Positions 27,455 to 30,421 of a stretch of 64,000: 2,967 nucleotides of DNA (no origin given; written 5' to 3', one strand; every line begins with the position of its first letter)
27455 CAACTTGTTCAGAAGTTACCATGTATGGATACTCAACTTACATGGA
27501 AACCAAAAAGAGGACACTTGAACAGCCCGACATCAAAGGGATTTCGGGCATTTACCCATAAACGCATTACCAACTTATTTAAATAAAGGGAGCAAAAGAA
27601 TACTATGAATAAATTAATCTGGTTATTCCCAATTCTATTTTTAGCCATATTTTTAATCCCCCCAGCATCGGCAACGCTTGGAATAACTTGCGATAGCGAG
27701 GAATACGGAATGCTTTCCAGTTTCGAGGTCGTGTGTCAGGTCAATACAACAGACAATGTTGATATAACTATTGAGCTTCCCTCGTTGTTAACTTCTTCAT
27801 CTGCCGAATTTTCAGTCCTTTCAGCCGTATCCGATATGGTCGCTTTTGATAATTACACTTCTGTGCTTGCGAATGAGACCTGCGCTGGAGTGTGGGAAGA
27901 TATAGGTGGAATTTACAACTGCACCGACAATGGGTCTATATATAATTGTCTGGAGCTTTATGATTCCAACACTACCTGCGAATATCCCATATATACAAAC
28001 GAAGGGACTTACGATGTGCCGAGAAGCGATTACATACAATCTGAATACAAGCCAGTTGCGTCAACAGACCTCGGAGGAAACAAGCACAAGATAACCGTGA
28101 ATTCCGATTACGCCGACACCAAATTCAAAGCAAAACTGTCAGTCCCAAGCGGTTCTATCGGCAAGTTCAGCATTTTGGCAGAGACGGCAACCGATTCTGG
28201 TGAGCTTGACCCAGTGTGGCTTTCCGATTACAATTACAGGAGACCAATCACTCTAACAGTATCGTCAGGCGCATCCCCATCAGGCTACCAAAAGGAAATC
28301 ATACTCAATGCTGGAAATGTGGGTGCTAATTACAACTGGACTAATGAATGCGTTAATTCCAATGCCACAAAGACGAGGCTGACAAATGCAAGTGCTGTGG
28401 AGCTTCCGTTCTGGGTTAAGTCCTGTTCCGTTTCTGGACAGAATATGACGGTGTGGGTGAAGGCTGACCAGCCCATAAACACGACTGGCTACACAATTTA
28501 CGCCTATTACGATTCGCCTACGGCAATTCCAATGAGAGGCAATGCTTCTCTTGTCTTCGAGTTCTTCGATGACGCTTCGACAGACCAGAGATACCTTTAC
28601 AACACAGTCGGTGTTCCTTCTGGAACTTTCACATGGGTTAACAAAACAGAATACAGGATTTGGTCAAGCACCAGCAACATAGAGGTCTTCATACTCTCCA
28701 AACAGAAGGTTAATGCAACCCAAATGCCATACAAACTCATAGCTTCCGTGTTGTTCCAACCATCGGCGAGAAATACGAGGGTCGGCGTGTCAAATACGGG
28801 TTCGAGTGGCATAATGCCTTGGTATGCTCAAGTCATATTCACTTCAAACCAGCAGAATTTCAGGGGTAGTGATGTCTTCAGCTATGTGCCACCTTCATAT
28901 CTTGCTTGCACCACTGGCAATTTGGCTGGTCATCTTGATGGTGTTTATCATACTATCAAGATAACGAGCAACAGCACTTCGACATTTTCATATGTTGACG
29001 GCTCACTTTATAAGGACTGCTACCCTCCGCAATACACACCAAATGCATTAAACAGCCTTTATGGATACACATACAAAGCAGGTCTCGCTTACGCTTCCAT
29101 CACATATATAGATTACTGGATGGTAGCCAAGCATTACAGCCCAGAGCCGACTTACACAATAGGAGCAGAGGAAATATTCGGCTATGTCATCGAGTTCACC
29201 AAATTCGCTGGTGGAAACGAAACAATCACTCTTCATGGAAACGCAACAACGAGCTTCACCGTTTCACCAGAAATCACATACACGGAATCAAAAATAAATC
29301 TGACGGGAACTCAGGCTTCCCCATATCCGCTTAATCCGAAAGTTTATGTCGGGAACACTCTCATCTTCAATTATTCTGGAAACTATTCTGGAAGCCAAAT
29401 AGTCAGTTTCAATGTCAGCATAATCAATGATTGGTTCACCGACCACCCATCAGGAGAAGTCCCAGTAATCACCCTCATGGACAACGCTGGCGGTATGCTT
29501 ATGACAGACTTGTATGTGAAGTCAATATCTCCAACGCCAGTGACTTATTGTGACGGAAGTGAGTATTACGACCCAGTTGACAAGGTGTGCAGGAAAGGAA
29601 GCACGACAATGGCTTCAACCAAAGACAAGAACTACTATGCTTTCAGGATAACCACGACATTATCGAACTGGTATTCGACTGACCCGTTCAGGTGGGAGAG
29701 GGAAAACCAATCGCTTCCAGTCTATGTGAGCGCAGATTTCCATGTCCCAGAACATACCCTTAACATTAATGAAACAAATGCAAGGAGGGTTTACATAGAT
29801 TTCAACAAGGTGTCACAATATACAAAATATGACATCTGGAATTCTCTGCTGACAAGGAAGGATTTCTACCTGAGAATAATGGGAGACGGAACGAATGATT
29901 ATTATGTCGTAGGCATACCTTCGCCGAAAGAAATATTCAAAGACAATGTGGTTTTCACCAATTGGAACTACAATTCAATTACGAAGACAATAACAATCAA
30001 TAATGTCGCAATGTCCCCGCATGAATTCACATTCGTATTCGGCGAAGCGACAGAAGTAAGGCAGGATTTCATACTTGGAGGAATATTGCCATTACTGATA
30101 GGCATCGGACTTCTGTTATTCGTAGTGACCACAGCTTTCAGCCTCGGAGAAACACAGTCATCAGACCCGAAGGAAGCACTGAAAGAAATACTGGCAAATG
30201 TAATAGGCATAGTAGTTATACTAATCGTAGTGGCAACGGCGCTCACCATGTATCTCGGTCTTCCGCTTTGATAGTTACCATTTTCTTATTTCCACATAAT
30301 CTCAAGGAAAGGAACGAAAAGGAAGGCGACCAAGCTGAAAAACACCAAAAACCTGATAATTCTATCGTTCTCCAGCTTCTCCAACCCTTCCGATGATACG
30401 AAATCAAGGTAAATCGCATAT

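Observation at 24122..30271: Cluster of two ~850-890 aa N-glycosylation-rich membrane-anchored surface proteins flanking a secreted metzincin protease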

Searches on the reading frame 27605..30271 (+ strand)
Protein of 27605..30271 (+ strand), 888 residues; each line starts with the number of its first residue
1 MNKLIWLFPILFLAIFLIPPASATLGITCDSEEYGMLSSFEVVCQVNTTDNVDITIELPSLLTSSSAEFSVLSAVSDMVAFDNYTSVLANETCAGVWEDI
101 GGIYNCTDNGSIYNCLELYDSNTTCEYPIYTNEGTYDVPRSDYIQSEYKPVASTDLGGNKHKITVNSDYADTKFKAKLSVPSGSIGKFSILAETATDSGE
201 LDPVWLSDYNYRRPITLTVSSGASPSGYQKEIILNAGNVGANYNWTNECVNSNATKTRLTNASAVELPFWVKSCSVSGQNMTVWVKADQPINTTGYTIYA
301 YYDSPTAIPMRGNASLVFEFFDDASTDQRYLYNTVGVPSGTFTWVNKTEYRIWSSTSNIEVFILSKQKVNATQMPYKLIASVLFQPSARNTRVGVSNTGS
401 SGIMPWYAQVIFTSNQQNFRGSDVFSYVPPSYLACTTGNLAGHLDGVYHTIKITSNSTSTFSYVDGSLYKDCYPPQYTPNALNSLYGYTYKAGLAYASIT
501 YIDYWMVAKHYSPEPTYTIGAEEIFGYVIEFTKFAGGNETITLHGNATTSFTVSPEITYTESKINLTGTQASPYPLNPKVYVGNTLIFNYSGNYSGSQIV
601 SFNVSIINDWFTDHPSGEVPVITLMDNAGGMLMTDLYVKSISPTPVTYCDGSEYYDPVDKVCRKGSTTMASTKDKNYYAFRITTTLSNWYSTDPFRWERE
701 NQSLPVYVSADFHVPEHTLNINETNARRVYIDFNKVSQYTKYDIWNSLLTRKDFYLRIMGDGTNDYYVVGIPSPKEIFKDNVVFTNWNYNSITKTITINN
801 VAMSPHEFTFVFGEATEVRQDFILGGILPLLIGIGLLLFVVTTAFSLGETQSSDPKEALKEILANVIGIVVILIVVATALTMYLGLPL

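Call 6: search_protein_families(library=pfam, proteins=[window:27605-30271:+], max_evalue=0.1)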
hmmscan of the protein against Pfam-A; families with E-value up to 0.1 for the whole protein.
window:27605-30271:+ (888 aa): 2 families
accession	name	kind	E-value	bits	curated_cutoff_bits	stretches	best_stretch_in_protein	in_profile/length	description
PF10102.14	DUF2341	-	8.4e-11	42.6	23.4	1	257-328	5-75/84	Domain of unknown function (DUF2341)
PF07331.16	TctB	-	0.035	14.7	29.1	1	826-886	30-91/137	Tripartite tricarboxylate transporter TctB family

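Call 7: search_protein_families(library=phrogs, proteins=[window:27605-30271:+], max_evalue=0.01)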
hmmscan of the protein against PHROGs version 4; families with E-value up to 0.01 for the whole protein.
window:27605-30271:+ (888 aa): 0 families

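Call 18: find_homologous_proteins(query=window:27605-30271:+)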
Query window:27605-30271:+ (888 aa): 2 proteins with E <= 0.001 among 8000 candidates.
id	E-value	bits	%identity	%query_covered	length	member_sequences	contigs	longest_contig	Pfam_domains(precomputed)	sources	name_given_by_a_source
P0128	0.0e+0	1441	70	100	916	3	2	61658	PF10102.15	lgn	-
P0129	1.9e-30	124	51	14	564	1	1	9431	PF10102.15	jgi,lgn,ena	-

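Call 42: predict_structure(alignment_id=A2)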
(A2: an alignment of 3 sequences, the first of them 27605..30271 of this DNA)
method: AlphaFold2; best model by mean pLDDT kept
length: 888 residues; sequences in the alignment: 3
mean_pLDDT: 31.6   pTM: 0.21
mean pLDDT of the five models: 31.6, 29.8, 28.8, 28.8, 28.3
residues with pLDDT >= 90: 0; 70-90: 0; 50-70: 42; < 50: 846
segments of 3 or more residues with pLDDT < 50: 1-830, 846-849, 879-888
pLDDT, mean of each block of 10 residues (from residue 1): 42 37 31 28 38 37 31 33 25 25 26 26 24 23 22 25 29 36 37 29 24 26 26 30 32 35 35 34 35 31 23 19 25 29 25 21 21 22 21 22 22 26 26 25 28 31 27 23 23 27 28 21 25 28 28 29 34 40 40 38 36 34 31 28 28 36 30 29 28 28 27 29 36 43 43 41 39 41 43 45 28 28 43 53 50 54 54 53 41
secondary structure, 60 per line:
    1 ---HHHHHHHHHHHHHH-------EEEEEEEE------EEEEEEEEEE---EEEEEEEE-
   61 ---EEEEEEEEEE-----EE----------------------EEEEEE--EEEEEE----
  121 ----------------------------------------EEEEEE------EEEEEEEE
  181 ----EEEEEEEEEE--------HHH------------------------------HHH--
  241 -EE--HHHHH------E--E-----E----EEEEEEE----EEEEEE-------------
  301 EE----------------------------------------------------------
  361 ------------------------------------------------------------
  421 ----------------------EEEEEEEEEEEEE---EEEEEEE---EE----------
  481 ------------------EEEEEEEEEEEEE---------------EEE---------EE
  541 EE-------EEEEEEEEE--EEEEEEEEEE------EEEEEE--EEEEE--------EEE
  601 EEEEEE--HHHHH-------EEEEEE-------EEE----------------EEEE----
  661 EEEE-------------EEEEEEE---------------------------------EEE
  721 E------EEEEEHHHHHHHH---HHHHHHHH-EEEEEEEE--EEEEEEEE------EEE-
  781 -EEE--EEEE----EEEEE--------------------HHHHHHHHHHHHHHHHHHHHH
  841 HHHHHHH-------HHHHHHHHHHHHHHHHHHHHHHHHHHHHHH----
elements in order (helices of 4 or more, strands of 3 or more residues): H4-17 E25-32 E39-48 E52-59 E64-73 E103-108 E111-116 E161-166 E173-180 E185-194 H246-250 E271-277 E282-287 E443-455 E459-465 E499-511 E527-529 E539-542 E550-558 E561-570 E577-582 E585-589 E598-606 H609-613 E621-626 E634-636 E653-656 E661-664 E678-684 E718-721 E728-732 H733-740 H744-751 E753-760 E763-770 E777-779 E782-784 E787-790 E795-799 H820-847 H855-884

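Call 44: find_encoding_contigs(protein=P0129, flank=10000, max_places=2)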
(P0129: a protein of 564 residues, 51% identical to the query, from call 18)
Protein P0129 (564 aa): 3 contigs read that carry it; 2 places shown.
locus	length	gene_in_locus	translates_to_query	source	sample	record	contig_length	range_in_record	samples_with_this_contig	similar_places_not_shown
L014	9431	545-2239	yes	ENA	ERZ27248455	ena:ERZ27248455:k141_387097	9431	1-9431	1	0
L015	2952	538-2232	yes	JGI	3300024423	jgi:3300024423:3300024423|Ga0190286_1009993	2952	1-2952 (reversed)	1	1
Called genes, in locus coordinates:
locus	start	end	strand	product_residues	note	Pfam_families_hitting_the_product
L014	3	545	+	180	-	?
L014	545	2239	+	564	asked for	PF10102:DUF2341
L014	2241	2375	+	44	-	-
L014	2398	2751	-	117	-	-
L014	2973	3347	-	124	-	-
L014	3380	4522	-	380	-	-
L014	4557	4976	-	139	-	-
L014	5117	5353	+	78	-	-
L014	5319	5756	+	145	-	-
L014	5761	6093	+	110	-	-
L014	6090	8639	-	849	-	PF13620:CarboxypepD_reg (faint), PF13715:CarbopepD_reg_2 (faint), PF00565:SNase, PF08308:PEGA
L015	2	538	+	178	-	?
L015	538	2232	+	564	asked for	PF10102:DUF2341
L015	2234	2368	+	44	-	-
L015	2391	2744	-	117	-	-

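Call 53: search_protein_families(library=ncbifam, proteins=[window:27605-30271:+], max_evalue=0.1)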
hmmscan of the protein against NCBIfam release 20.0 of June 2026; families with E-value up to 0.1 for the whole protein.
window:27605-30271:+ (888 aa): 0 families

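Call 55: search_solved_structures(query=A2, max_evalue=1)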
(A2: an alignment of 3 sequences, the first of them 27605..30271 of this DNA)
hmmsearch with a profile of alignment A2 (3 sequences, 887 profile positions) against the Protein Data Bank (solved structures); distinct sequences matched with E-value up to 1: 3.
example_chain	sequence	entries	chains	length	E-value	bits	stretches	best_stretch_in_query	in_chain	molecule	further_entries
4fx7_A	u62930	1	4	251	0.09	14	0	686-760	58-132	Imidazole glycerol phosphate synthase subunit HisF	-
3og3_A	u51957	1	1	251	0.14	13.4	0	687-745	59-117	Imidazole glycerol phosphate synthase subunit hisF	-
3tdn_A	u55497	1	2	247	0.4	11.9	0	686-744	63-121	FLR SYMMETRIC ALPHA-BETA TIM BARREL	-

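Call 66: search_protein_representatives(alignment_id=A2)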
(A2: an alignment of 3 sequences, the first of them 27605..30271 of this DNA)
Query: 3 sequences, 887 profile positions. Proteins with E-value up to 0.001 (for the whole library): 2584; up to 1e-10: 694; up to 1e-30: 40. The best 150 are listed.
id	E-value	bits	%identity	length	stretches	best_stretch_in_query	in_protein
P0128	0.0e+00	1821.7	-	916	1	1-887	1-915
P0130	1.6e-271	919.9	-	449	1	439-887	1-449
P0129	1.0e-231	788.1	-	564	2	17-569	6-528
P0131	1.6e-154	532.7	-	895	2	445-873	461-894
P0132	4.6e-67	243.3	-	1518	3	88-438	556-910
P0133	4.1e-61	223.6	-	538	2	200-328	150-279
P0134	4.4e-60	220.2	-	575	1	442-875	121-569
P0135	1.1e-55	205.7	-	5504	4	133-523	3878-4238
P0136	2.3e-54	201.3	-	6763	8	184-331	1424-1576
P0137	9.0e-54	199.4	-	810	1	203-326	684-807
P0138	2.4e-52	194.7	-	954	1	523-873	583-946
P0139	1.3e-50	188.9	-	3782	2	199-328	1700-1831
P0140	6.7e-46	173.3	-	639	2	202-323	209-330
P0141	8.4e-46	173.0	-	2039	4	203-607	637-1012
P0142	3.8e-45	170.8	-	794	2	174-327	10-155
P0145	7.0e-43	163.3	-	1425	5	205-522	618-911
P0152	6.9e-36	140.2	-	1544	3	198-526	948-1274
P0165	5.2e-31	124.0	-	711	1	203-560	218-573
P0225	1.6e-21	92.7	-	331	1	206-521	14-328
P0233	4.3e-21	91.2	-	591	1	204-531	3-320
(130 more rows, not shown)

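Call 67: search_protein_families(library=pfam, proteins=[P0132, P0141, P0145, P0152, P0165, P0225, P0233, P0138], max_evalue=0.001)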
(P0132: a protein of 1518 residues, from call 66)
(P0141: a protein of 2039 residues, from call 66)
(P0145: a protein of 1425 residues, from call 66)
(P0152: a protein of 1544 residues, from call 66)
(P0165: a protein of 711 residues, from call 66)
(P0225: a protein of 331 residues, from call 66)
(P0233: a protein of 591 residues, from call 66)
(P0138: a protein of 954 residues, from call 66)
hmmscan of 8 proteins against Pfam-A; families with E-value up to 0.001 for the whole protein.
P0132 (1518 aa): 3 families
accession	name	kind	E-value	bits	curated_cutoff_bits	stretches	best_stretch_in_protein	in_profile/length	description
PF10102.14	DUF2341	-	2e-73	243.3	23.4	3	732-814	2-83/84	Domain of unknown function (DUF2341)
PF19077.6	Big_13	-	2.3e-06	28.4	27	0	564-643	17-101/102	Bacterial Ig-like domain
PF15418.12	DUF4625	-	0.00015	22.4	27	0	548-602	10-68/131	Domain of unknown function (DUF4625)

P0141 (2039 aa): 6 families
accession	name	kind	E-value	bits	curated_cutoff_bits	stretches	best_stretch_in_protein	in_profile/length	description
PF10102.14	DUF2341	-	2.8e-110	361.4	23.4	4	63-144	1-82/84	Domain of unknown function (DUF2341)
PF06439.18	3keto-disac_hyd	-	9.2e-23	81.7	26.8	2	135-298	7-180/187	3-keto-disaccharide hydrolase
PF00149.33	Metallophos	-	6.2e-09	37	21.5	1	1043-1257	2-188/191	Calcineurin-like phosphoesterase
PF02210.31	Laminin_G_2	-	1.2e-05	26.3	22.9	0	231-281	34-83/126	Laminin G domain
PF13385.13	Laminin_G_3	-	2.8e-05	24.8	27.6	1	821-903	38-109/151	Concanavalin A-like lectin/glucanases superfamily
PF19763.6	DUF6250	-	4.2e-05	23.9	26.9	0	240-293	103-157/165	Domain of unknown function (DUF6250)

P0145 (1425 aa): 1 family
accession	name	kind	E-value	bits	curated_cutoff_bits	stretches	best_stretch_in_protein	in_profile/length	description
PF10102.14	DUF2341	-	3.3e-71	236.2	23.4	3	660-736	1-81/84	Domain of unknown function (DUF2341)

P0152 (1544 aa): 1 family
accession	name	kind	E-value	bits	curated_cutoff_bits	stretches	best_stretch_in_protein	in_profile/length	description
PF10102.14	DUF2341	-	2e-63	211.3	23.4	3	1000-1080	3-82/84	Domain of unknown function (DUF2341)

P0165 (711 aa): 1 family
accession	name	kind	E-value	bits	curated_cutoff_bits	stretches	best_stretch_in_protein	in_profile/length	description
PF10102.14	DUF2341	-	4.6e-12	46.7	23.4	1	283-354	10-82/84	Domain of unknown function (DUF2341)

P0225 (331 aa): 1 family
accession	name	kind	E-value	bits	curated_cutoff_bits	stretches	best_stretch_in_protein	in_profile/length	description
PF10102.14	DUF2341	-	1.4e-31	109.3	23.4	1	55-135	1-82/84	Domain of unknown function (DUF2341)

P0233 (591 aa): 1 family
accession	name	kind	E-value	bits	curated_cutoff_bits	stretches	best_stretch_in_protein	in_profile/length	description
PF10102.14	DUF2341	-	6.1e-38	129.6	23.4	1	46-129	1-83/84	Domain of unknown function (DUF2341)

P0138 (954 aa): 0 families

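Call 83: find_related_loci(query=A5, collection=metagenome_contigs, flank=6000)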
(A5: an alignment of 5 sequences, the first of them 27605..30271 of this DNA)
Query A5 (888 aa) in metagenome_contigs; peptide patterns used: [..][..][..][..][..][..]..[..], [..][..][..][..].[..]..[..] (x = any residue, [..] = any of these).
197 stretches matched a pattern; 4 encode a relative of the query (tblastn E <= 1e-3); 4 distinct loci.
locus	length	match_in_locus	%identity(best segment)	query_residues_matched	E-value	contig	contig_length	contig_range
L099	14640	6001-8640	38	3-872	9e-159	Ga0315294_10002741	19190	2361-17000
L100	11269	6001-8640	38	3-872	8e-159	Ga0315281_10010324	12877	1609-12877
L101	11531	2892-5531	38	3-872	9e-159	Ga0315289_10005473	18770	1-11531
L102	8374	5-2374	39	68-862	6e-64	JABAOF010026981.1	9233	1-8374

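Call 85: search_dna_similar(query=window:27605-30271:+, collection=phages, mode=protein, max_evalue=0.001, max_rows=15)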
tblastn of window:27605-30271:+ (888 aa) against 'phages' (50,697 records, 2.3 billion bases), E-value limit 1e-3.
No match.

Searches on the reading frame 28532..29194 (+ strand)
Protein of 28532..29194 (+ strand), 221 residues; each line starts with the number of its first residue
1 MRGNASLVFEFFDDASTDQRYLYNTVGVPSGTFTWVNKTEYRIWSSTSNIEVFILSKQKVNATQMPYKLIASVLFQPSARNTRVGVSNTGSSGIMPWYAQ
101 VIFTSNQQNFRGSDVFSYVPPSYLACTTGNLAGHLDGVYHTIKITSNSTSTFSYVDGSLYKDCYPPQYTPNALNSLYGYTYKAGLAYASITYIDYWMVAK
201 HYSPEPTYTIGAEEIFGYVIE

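Call 70: search_solved_structures(query=A4, max_evalue=1)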
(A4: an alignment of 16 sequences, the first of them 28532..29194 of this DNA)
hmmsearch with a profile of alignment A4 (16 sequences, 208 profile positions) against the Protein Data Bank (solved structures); distinct sequences matched with E-value up to 1: 27.
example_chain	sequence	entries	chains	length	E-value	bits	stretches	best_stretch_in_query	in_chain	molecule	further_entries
1gbg_A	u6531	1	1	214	0.00021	25.3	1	113-177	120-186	(1,3-1,4)-BETA-D-GLUCAN 4 GLUCANOHYDROLASE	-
3d6e_A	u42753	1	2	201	0.00024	25.1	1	103-177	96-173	Beta-glucanase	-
3o5s_A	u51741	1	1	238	0.0041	21.1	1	110-178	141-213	Beta-glucanase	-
2vy0_A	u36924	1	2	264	0.029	18.3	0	134-166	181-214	ENDO-BETA-1,3-GLUCANASE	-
4ate_A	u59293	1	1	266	0.044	17.7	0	12-162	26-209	BETA-PORPHYRANASE A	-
1mac_A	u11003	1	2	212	0.057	17.3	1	118-178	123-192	1,3-1,4-BETA-D-GLUCAN 4-GLUCANOHYDROLASE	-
1cpn_A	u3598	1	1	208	0.068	17.1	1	125-178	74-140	CIRCULARLY PERMUTED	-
1ajk_A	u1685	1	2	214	0.094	16.6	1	127-178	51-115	CIRCULARLY PERMUTED (1-3,1-4)-BETA-D-GLUCAN 4-GLUCANOHYDROLASE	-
1u0a_A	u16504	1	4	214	0.098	16.6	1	128-178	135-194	Beta-glucanase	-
3ilf_A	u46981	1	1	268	0.13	16.2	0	12-161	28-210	porphyranase A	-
1byh_A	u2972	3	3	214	0.14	16.1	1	125-178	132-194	HYBRID | 1,3-1,4-BETA-GLUCANASE | 1,3-1,4-BETA-D-GLUCAN 4-GLUCANOHYDROLASE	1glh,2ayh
3azx_A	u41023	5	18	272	0.14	16.1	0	134-159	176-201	Laminarinase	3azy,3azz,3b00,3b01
1cpm_A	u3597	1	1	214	0.14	16.1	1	130-178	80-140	CIRCULARLY PERMUTED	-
8bgm_B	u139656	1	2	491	0.15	15.9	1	59-148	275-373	Toxin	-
6t2n_AAA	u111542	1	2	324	0.16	15.9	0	7-45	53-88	Glycoside hydrolase family 16 protein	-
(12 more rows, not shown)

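Call 71: search_protein_families(library=pfam, alignment_id=A4, max_evalue=0.01)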
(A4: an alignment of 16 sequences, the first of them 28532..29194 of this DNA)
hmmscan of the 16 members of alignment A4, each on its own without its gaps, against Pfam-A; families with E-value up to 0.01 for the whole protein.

A. member 1, window:28532-29194:+ (221 aa): 0 families

B. families by the number of members that match (of 16 scanned): 2 families
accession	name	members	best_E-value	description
PF10102.14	DUF2341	9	4e-13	Domain of unknown function (DUF2341)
PF13385.13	Laminin_G_3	2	0.00014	Concanavalin A-like lectin/glucanases superfamily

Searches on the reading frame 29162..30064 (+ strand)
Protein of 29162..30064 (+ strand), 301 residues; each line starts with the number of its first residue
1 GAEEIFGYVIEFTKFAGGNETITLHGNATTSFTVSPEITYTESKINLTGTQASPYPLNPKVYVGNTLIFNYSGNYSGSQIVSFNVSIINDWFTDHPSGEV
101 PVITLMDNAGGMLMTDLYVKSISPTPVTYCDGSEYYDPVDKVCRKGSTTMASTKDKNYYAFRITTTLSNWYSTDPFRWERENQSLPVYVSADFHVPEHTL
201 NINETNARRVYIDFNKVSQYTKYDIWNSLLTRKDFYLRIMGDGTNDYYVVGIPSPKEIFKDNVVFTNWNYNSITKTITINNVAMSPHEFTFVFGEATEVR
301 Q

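Call 88: search_protein_families(library=pfam, proteins=[window:29162-30064:+], max_evalue=10)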
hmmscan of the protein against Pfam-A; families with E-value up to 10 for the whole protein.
seq(301 aa): 1 family
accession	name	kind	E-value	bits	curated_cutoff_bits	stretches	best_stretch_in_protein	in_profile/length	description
PF18657.6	YDG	-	2.9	8.6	25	1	12-58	30-81/85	YDG domain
